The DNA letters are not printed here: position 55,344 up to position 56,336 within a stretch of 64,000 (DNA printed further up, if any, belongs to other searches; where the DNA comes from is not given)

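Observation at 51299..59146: Encapsulin embedded in an 8-gene co-directional sulfur-acquisition block lacking cysA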

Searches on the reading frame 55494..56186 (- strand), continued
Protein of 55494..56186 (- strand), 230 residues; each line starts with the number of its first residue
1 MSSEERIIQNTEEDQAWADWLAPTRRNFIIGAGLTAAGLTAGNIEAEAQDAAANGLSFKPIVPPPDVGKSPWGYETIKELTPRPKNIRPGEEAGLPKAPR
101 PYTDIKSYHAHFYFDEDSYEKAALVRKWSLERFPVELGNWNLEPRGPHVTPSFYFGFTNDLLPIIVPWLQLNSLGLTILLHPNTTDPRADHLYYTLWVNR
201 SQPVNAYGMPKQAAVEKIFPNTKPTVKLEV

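Call 40: search_protein_families(library=ncbifam, proteins=[L004:5367-6593:+, L009:5222-6277:+, L009:6914-7771:+, L009:7865-9073:+, L004:1861-4947:-, L004:1215-1868:-, L009:9152-9910:+], max_evalue=0.00001)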
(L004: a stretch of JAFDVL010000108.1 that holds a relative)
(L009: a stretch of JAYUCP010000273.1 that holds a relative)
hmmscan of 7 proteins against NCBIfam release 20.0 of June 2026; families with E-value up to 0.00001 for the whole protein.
L004:5367-6593:+ (408 aa): 185 families (the best 25 are shown)
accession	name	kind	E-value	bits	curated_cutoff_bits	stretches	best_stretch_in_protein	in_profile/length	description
TIGR03265.1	PhnT2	equivalog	1.4e-103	346.8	457.7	1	18-329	5-311/353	putative 2-aminoethylphosphonate ABC transporter ATP-binding protein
TIGR00968.1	3a0106s01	subfamily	1.9e-87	292.7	342.75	1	18-254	1-237/237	sulfate ABC transporter ATP-binding protein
NF006987.0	PRK09452.1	equivalog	7.7e-87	291.4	482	1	18-344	18-352/378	spermidine/putrescine ABC transporter ATP-binding protein PotA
TIGR01187.1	potA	subfamily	2.8e-83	279.7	355.6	1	49-330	2-286/325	polyamine ABC transporter ATP-binding protein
NF008105.0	PRK10851.1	equivalog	4.5e-83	278.9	502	1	18-334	3-316/362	sulfate/thiosulfate ABC transporter ATP-binding protein CysA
NF008513.0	PRK11432.1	equivalog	2.7e-82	276.5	496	1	18-299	7-288/351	ferric ABC transporter ATP-binding protein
NF043075.1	MMSYN1_0197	equivalog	5.8e-81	272.1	550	1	18-297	3-281/341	spermidine/putrescine ABC transporter ATP-binding protein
NF008653.0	PRK11650.1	subfamily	5.1e-80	269.2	432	1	18-297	4-288/357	sn-glycerol-3-phosphate ABC transporter ATP-binding protein UgpC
NF040840.2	tungstate_WtpC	equivalog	6.9e-78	262.3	440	1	18-321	2-302/347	tungstate ABC transporter ATP-binding protein WtpC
TIGR03258.1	PhnT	equivalog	1.4e-75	254.6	499.15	1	16-255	7-247/359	2-aminoethylphosphonate ABC transport system ATP-binding subunit PhnT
NF040933.2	ABC_arch_GlcV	equivalog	8.7e-75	251.8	450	1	18-329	3-322/357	glucose ABC transporter ATP-binding protein GlcV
NF008233.0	PRK11000.1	equivalog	2.5e-70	237.2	568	1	18-253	4-239/369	maltose/maltodextrin ABC transporter ATP-binding protein MalK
NF008621.0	PRK11607.1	equivalog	7.9e-69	232.3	613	1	18-322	20-328/377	putrescine ABC transporter ATP-binding subunit PotG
TIGR01186.1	proV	subfamily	2.1e-67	227.8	326.6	1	28-287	4-267/363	betaine/proline/choline family ABC transporter ATP-binding protein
TIGR03415.1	ABC_choXWV_ATP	equivalog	5.3e-57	193.5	483.75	1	31-254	38-271/382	choline ABC transporter ATP-binding protein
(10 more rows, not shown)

L009:5222-6277:+ (351 aa): 3 families
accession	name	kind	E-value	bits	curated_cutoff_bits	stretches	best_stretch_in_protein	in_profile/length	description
TIGR00971.1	3a0106s03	subfamily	6.3e-46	157.1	155.5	1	41-335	8-302/315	sulfate ABC transporter substrate-binding protein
NF008022.0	PRK10752.1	subfamily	1.3e-40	139.8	288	1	40-335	18-313/329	sulfate ABC transporter substrate-binding protein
NF008106.0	PRK10852.1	subfamily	2.5e-36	125.4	308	1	52-334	34-318/338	thiosulfate ABC transporter substrate-binding protein CysP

L009:6914-7771:+ (285 aa): 32 families (the best 25 are shown)
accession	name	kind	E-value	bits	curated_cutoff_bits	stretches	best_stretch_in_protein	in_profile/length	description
TIGR00969.1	3a0106s02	subfamily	4.7e-73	246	240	1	31-274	22-265/272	sulfate ABC transporter permease subunit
TIGR02139.1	permease_CysT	equivalog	2e-68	230.9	246.1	1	29-277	9-257/265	sulfate ABC transporter permease subunit CysT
TIGR02140.1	permease_CysW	equivalog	1.8e-63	214.5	329.1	1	29-276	6-251/261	sulfate ABC transporter permease subunit CysW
NF008208.0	PRK10971.1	equivalog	3.8e-57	193.9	415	1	30-277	20-265/277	sulfate/thiosulfate ABC transporter permease CysT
TIGR01581.1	Mo_ABC_porter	hypoth_equivalog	4.4e-57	193.2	210.3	1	55-271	6-222/225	ABC transporter permease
TIGR02141.1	modB_ABC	equivalog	2e-51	174.6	182.6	1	74-278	2-205/208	molybdate ABC transporter permease subunit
NF008620.0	PRK11602.1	equivalog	5e-48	163.8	442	1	27-276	23-268/291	sulfate/thiosulfate ABC transporter permease CysW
NF006939.0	PRK09421.1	equivalog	7.5e-45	153.1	262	1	64-275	4-215/230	molybdate ABC transporter permease subunit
NF040839.1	tungstate_WtpB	equivalog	4e-41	141.3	340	1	34-279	11-248/251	tungstate ABC transporter permease WtpB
TIGR03262.1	PhnU2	equivalog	4.3e-27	95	593.25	1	31-237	9-218/546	putative 2-aminoethylphosphonate ABC transporter permease subunit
NF038017.1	ABC_perm1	subfamily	1.7e-26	93.3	100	1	75-264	1-183/184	ABC transporter permease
NF011624.0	PRK15050.1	equivalog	1.7e-23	83.2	247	1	35-279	34-286/297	2-aminoethylphosphonate ABC transporter permease subunit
NF007889.0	PRK10592.1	equivalog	5.6e-21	75.4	476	1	27-274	18-258/281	putrescine ABC transporter permease PotI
TIGR03226.1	PhnU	equivalog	1.1e-19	71.1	283.45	1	37-278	54-303/311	2-aminoethylphosphonate ABC transporter permease subunit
NF041773.1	tung_perm_TupB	equivalog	3.5e-19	69.5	320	1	67-280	21-226/230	tungstate ABC transporter permease TupB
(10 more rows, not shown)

L009:7865-9073:+ (402 aa): 182 families (the best 25 are shown)
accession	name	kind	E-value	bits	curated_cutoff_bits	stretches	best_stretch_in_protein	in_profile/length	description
TIGR03265.1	PhnT2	equivalog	2.1e-103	346.3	457.7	1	31-358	3-324/353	putative 2-aminoethylphosphonate ABC transporter ATP-binding protein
NF006987.0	PRK09452.1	equivalog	2.2e-88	296.5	482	1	26-344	11-333/378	spermidine/putrescine ABC transporter ATP-binding protein PotA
TIGR01187.1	potA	subfamily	3e-87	292.7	355.6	1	63-348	1-290/325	polyamine ABC transporter ATP-binding protein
NF043075.1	MMSYN1_0197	equivalog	3.6e-85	285.9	550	1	33-314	3-284/341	spermidine/putrescine ABC transporter ATP-binding protein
TIGR00968.1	3a0106s01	subfamily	4.5e-84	281.7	342.75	1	35-268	3-236/237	sulfate ABC transporter ATP-binding protein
NF008653.0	PRK11650.1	subfamily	4.8e-84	282.4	432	1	31-326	2-307/357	sn-glycerol-3-phosphate ABC transporter ATP-binding protein UgpC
NF008105.0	PRK10851.1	equivalog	2.9e-82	276.2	502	1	33-354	3-322/362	sulfate/thiosulfate ABC transporter ATP-binding protein CysA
NF040840.2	tungstate_WtpC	equivalog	7.5e-80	268.8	440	1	33-342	2-309/347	tungstate ABC transporter ATP-binding protein WtpC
NF040933.2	ABC_arch_GlcV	equivalog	5.5e-77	259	450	1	47-372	21-351/357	glucose ABC transporter ATP-binding protein GlcV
NF008513.0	PRK11432.1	equivalog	1.9e-75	253.9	496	1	33-336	7-305/351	ferric ABC transporter ATP-binding protein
TIGR01186.1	proV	subfamily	7.8e-73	245.7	326.6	1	43-282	4-249/363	betaine/proline/choline family ABC transporter ATP-binding protein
TIGR03258.1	PhnT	equivalog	5e-72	242.9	499.15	1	26-310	2-293/359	2-aminoethylphosphonate ABC transport system ATP-binding subunit PhnT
NF008621.0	PRK11607.1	equivalog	5.1e-72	242.8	613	1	24-363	11-351/377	putrescine ABC transporter ATP-binding subunit PotG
NF008233.0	PRK11000.1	equivalog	1.2e-68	231.7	568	1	32-310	3-290/369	maltose/maltodextrin ABC transporter ATP-binding protein MalK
TIGR03415.1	ABC_choXWV_ATP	equivalog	5.4e-64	216.5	483.75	1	37-270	29-272/382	choline ABC transporter ATP-binding protein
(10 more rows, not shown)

L004:1861-4947:- (1028 aa): 8 families
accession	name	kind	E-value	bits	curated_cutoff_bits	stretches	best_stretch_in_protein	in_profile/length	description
NF052443.1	SensHisKinMctS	equivalog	1e-40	139.5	700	1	789-1013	234-452/457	two-component system sensor histidine kinase MctS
NF008649.0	PRK11644.1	equivalog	8.6e-35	120.4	408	1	793-1009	291-496/499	signal transduction histidine-protein kinase/phosphatase UhpB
NF052531.1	Strep_LiaS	equivalog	4.4e-26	91.9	450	1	803-1010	130-328/328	envelope stress sensor histidine kinase LiaS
NF008184.0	PRK10935.1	equivalog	4e-25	88.5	553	1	805-1009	363-559/565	nitrate/nitrite two-component system sensor histidine kinase NarQ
NF052228.1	T9SS_PorZ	equivalog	2.7e-21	75.7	260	1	224-325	439-553/757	type IX secretion system anionic LPS delivery protein PorZ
NF007896.0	PRK10600.1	equivalog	3.1e-21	75.7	578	1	804-1006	389-582/598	nitrate/nitrite two-component system sensor histidine kinase NarX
NF047786.1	his_kin_MadS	equivalog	2.3e-20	73.1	500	1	802-1008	227-434/434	MadS family sensor histidine kinase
NF047322.1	HK_morpho_MacS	equivalog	8.3e-14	51.5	300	1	781-1008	159-367/367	MacS family sensor histidine kinase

L004:1215-1868:- (217 aa): 58 families (the best 25 are shown)
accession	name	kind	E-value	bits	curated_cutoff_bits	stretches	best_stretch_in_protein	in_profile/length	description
NF052445.1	RespRegMctR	equivalog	2.3e-46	157.8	300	1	5-214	2-203/205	two-component system response regulator MctR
NF007935.0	PRK10651.1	equivalog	4e-40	137.3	250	1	3-201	5-201/216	two-component system response regulator NarL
NF011896.0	PRK15369.1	equivalog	3.9e-39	134.5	242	1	4-209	3-203/211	two component system response regulator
NF007708.0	PRK10403.1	equivalog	8.7e-34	116.8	343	1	5-203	7-201/215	nitrate/nitrite response regulator protein NarP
NF047785.1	respo_reg_MadR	equivalog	2.1e-32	112.2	300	1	5-200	1-193/209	MadR family response regulator transcription factor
NF007018.1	PRK09483.1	equivalog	1.9e-29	102.9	280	1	5-214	2-207/217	UvrY/SirA/GacA family response regulator transcription factor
NF007419.0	PRK09958.1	equivalog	3.3e-26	92.1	251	1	8-214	4-202/204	acid-sensing system DNA-binding response regulator EvgA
NF007403.0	PRK09935.1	equivalog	1.7e-21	76.8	271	1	5-213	4-207/210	fimbria biosynthesis transcriptional regulator FimZ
NF008098.0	PRK10840.1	equivalog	2.3e-21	76.3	235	1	4-209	3-204/216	response regulator transcription factor RcsB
NF007685.0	PRK10360.1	equivalog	3.4e-21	75.9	258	1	6-201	3-183/196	response regulator transcription factor UhpA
NF006900.1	PRK09390.1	equivalog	3.2e-18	66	255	1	2-213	2-200/203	response regulator FixJ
NF001965.0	PRK00742.1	subfamily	1.3e-17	64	293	1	3-87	2-86/357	chemotaxis-specific protein-glutamate methyltransferase CheB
TIGR02875.1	spore_0_A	equivalog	3.7e-16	59.2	200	1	4-124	2-124/262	sporulation transcription factor Spo0A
NF041830.1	RR_TF_ErdR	exception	1.2e-15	57.8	390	1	7-201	4-196/213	response regulator transcription factor ErdR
NF008677.0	PRK11697.1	equivalog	5.6e-15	55.3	246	1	5-122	2-116/238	two-component system response regulator BtsR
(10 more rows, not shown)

L009:9152-9910:+ (252 aa): 2 families
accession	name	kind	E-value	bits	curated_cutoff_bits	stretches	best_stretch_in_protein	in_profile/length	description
NF007557.0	PRK10178.1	equivalog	6.4e-46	156.4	176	1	32-210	5-180/188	D-alanyl-D-alanine dipeptidase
NF033115.1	dipept_VanX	equivalog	1.9e-32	112.7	320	2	122-200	109-187/199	D-Ala-D-Ala dipeptidase VanX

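Call 43: find_homologous_proteins(query=L004:5367-6593:+, max_evalue=1e-60)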
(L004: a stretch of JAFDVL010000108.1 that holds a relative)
Query L004:5367-6593:+ (408 aa): 7589 proteins with E <= 1e-60 among 8000 candidates; the best 120 are listed.
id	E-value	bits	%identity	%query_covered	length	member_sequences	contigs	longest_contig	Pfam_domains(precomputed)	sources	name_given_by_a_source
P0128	1.6e-266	901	100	100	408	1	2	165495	PF00005.34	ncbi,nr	ncbi:MAG: ABC transporter ATP-binding protein [Acidobacteria bacterium]|nr:ABC transporter ATP-bindi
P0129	2.2e-234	796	89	99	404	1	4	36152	PF00005.34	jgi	jgi:sulfate/thiosulfate transport system ATP-binding protein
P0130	5.7e-228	775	88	96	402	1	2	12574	PF00005.34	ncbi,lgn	-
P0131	6.6e-228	774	86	100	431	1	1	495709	PF00005.34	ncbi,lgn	-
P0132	2.4e-227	772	87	98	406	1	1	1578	PF00005.34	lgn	-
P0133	1.5e-223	760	85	98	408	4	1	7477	PF00005.34,PF25199.2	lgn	-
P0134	8.8e-212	721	80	100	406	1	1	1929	PF00005.34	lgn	-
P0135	6.6e-184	629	71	96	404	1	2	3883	PF00005.34,PF13304.13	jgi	jgi:sulfate transport system ATP-binding protein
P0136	1.8e-183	628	72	96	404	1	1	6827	PF00005.34,PF13304.13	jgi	jgi:sulfate/thiosulfate transport system ATP-binding protein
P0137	3.9e-183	627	73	96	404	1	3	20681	PF00005.34,PF13304.13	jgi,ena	-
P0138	8.6e-183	626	72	96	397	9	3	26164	PF00005.34,PF13304.13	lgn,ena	-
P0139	1.1e-182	626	71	95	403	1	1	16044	PF00005.34,PF13304.13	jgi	jgi:sulfate/thiosulfate transport system ATP-binding protein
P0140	1.7e-182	625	70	99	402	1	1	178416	PF00005.34,PF13304.13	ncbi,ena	-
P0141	3.7e-182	624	71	96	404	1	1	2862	PF00005.34,PF13304.13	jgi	jgi:sulfate/thiosulfate transport system ATP-binding protein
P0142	4.2e-182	624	72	96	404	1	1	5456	PF00005.34,PF13304.13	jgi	jgi:ABC-type Fe3+/spermidine/putrescine transport system ATPase subunit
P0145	1.8e-181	621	71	96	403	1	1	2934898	PF00005.34,PF13304.13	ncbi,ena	-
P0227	2.9e-160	552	62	99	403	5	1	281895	PF00005.34,PF13304.13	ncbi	ncbi:MAG: ABC transporter ATP-binding protein [Blastocatellia bacterium]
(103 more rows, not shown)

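Call 44: find_encoding_contigs(protein=P0131, flank=10000, max_places=3)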
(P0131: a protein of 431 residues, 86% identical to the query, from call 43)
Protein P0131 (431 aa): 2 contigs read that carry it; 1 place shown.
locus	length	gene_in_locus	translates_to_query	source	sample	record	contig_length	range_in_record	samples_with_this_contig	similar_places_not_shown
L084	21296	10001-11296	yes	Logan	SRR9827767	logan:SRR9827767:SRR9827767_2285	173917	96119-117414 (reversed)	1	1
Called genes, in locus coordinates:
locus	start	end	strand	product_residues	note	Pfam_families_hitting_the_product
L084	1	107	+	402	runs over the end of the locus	-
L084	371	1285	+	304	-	PF01522:Polysacc_deac_1, PF10096:DUF2334 (faint), PF11959:DUF3473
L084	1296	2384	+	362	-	PF04339:FemAB_like (faint), PF02388:FemAB (faint), PF13480:Acetyltransf_6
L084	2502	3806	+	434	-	PF13439:Glyco_transf_4, PF13579:Glyco_trans_4_4, PF00534:Glycos_transf_1, PF13692:Glyco_trans_1_4, PF13524:Glyco_trans_1_2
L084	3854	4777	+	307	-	PF01061:ABC2_membrane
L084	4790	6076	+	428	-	PF00005:ABC_tran, PF13304:AAA_21 (faint), PF14524:Wzt_C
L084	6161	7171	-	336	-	PF00188:CAP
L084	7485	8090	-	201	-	PF00551:Formyl_trans_N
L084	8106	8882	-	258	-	-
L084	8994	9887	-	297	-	PF03372:Exo_endo_phos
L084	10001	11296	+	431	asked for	PF00005:ABC_tran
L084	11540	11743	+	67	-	-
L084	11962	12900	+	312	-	PF07920:DUF1684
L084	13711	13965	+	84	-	-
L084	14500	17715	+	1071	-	PF13620:CarboxypepD_reg, PF13715:CarbopepD_reg_2 (faint), PF25183:OMP_b-brl_4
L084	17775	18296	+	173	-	PF11412:DsbD_N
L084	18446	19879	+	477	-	-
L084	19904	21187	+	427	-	PF00578:AhpC-TSA, PF08534:Redoxin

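Call 52: search_protein_families(library=pfam, proteins=[L042:10819-11775:+, L042:11811-12872:+, L042:17323-18087:+, L042:18680-19084:+, L042:7880-9990:+, L045:8266-8739:+, L045:8953-9642:+, L045:11664-13154:+], max_evalue=0.001)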
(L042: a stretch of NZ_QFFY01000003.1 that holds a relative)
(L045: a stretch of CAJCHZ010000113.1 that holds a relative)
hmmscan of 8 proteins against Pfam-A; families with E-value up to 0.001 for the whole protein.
L042:10819-11775:+ (318 aa): 3 families
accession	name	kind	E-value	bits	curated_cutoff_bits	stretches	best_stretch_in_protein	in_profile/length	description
PF05995.18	CDO_I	-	3.1e-14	53.3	23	1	31-151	33-168/170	Cysteine dioxygenase type I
PF00581.25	Rhodanese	-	3.2e-10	40.8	22.2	1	216-308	10-102/102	Rhodanese-like domain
PF07883.17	Cupin_2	-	2.1e-05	24.6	27.2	1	72-132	4-62/70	Cupin domain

L042:11811-12872:+ (353 aa): 1 family
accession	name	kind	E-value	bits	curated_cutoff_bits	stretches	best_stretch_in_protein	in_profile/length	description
PF02585.22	PIG-L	-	1.2e-18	68.3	28.2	1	89-238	1-128/129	GlcNAc-PI de-N-acetylase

L042:17323-18087:+ (254 aa): 1 family
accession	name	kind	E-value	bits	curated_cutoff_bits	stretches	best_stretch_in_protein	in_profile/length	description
PF03601.19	Cons_hypoth698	-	2.5e-57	194.5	24.5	1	24-251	1-222/304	Conserved hypothetical protein 698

L042:18680-19084:+ (134 aa): 1 family
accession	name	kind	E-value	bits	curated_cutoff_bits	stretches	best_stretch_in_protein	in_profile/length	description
PF02082.26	Rrf2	-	2e-33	115.8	30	1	3-133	1-130/132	Iron-dependent Transcriptional regulator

L042:7880-9990:+ (703 aa): 8 families
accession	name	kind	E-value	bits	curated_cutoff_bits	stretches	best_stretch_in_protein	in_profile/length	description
PF00326.27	Peptidase_S9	-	7.6e-37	127.3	22.6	1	456-649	9-201/213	Prolyl oligopeptidase family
PF07676.18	PD40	-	2.8e-33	113.6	20.9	1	290-321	1-31/38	WD40-like Beta Propeller Repeat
PF00930.27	DPPIV_N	-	8.7e-19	67.9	22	1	198-342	186-325/354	Dipeptidyl peptidase IV (DPP IV) N-terminal region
PF01738.24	DLH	-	5.4e-10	39.6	21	1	456-642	36-194/217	Dienelactone hydrolase family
PF20434.5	BD-FAE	-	8e-08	32.5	26.8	0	556-617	154-215/215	BD-FAE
PF12146.15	Hydrolase_4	-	1.9e-06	27.8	27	0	582-636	182-234/239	Serine aminopeptidase, S33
PF02230.22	Abhydrolase_2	-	3.7e-05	24.1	23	0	493-553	88-147/217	Phospholipase/Carboxylesterase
PF25174.1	Beta-prop_THOC3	-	0.00065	19.2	305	0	256-317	49-149/272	THOC3 beta-propeller domain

L045:8266-8739:+ (157 aa): 2 families
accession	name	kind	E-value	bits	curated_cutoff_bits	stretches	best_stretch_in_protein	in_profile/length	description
PF12680.13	SnoaL_2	-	7e-10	39.9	27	1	59-150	11-102/102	SnoaL-like domain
PF07366.18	SnoaL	-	0.00069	19.9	28.4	0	53-152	8-115/126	SnoaL-like polyketide cyclase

L045:8953-9642:+ (229 aa): 1 family
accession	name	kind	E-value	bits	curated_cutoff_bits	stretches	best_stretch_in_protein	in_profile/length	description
PF01208.23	URO-D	-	5.5e-16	58.9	23.9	1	51-223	165-339/346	Uroporphyrinogen decarboxylase (URO-D)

L045:11664-13154:+ (496 aa): 4 families
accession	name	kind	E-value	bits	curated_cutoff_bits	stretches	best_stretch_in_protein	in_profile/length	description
PF11066.14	DUF2867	-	7.9e-35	120.7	27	1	336-477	4-142/142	Protein of unknown function (DUF2867)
PF13460.12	NAD_binding_10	-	3.2e-15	56.9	27.2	1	19-147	1-135/184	NAD(P)H-binding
PF05368.20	NmrA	-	1.3e-13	51.6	27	1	14-237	4-235/298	NmrA-like family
PF01370.27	Epimerase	-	3.4e-09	36.9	20.9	1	15-121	1-115/240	NAD dependent epimerase/dehydratase family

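Call 54: search_solved_structures(query=A2, max_evalue=0.01, show_alignments=1)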
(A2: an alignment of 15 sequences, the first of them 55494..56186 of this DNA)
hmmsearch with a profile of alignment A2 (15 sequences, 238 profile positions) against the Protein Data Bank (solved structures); distinct sequences matched with E-value up to 0.01: 2.
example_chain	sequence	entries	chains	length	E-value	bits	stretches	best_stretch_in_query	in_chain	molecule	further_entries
2peb_A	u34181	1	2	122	1.7e-23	86.8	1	109-211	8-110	putative dioxygenase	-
2nyh_A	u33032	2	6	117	6.3e-17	65.3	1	106-207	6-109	Putative dioxygenase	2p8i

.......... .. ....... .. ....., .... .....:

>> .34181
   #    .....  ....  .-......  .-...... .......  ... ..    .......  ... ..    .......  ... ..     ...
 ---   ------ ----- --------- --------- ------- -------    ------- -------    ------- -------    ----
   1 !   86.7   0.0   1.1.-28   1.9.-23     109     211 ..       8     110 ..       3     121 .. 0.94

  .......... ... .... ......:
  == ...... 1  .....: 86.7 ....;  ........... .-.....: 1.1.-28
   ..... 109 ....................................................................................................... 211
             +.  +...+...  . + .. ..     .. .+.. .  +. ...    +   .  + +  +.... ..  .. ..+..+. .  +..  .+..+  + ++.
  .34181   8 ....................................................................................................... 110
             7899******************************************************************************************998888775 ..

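Call 63: find_encoding_contigs(protein=P0145, flank=8000, max_places=2)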
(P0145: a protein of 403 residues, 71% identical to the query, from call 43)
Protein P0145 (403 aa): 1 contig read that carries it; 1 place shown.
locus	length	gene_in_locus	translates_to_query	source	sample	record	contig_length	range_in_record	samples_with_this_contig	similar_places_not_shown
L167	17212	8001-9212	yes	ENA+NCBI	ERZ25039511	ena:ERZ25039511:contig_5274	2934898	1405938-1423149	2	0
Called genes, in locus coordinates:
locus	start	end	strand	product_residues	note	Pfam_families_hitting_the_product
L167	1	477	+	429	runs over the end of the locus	PF01609:DDE_Tnp_1 (weak)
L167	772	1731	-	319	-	PF02826:2-Hacid_dh_C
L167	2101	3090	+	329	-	PF24161:CCDC39 (faint)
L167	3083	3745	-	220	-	PF02586:SRAP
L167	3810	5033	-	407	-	PF01875:Memo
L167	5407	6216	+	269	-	-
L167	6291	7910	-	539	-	PF02142:MGS, PF01808:AICARFT_IMPCHas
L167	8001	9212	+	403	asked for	PF00005:ABC_tran, PF13304:AAA_21 (faint)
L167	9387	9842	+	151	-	PF02082:Rrf2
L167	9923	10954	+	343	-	PF13531:SBP_bac_11, PF01547:SBP_bac_1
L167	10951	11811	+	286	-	PF00528:BPD_transp_1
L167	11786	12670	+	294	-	PF00528:BPD_transp_1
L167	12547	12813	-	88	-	-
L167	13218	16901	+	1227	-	PF13620:CarboxypepD_reg, PF13715:CarbopepD_reg_2 (faint), PF25183:OMP_b-brl_4, PF00593:TonB_dep_Rec_b-barrel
